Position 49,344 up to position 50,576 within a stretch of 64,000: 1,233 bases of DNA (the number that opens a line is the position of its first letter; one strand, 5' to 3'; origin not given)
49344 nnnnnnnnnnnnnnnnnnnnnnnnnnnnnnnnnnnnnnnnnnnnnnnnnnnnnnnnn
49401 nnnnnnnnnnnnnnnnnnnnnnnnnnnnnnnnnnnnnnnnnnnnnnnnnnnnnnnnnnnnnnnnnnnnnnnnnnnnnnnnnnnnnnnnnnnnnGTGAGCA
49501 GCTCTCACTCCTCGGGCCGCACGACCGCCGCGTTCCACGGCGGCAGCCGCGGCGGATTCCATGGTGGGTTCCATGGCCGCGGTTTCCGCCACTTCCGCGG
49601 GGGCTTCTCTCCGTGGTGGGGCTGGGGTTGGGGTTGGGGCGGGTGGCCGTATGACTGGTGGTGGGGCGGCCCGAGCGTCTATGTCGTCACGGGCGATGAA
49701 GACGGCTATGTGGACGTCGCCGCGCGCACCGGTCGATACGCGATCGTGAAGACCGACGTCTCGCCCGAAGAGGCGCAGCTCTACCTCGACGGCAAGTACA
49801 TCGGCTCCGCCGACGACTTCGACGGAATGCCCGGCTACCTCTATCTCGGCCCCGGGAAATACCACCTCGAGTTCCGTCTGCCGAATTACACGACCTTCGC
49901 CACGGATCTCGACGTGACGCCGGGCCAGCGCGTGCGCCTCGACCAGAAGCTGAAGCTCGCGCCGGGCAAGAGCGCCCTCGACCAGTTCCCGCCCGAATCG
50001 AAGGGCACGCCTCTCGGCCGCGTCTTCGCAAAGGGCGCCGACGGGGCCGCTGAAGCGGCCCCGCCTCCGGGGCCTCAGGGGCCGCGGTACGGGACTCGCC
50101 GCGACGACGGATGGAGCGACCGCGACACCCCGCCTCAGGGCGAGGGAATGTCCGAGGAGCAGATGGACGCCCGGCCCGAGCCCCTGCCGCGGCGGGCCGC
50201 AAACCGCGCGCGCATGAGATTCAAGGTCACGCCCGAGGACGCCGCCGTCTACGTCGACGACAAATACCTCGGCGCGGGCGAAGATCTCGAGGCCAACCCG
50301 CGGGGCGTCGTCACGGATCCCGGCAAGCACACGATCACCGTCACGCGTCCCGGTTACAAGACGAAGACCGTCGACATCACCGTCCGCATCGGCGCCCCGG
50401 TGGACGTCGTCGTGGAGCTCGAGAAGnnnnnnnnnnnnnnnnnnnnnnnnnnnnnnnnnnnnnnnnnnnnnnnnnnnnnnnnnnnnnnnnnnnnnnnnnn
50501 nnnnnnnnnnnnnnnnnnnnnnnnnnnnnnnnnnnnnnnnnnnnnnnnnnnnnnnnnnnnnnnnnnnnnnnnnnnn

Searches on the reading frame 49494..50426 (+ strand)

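Call 52: search_protein_families(library=pfam, proteins=[window:49494-50426:+], max_evalue=0.001)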
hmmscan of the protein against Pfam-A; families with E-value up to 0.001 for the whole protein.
window:49494-50426:+ (311 aa): 2 families
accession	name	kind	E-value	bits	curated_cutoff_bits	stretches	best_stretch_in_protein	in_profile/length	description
PF08308.17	PEGA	-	1.3e-15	57.5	20.8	2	246-311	9-69/71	PEGA domain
PF13620.12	CarboxypepD_reg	-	1.2e-09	38.8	32.3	1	275-309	46-81/82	Carboxypeptidase regulatory-like domain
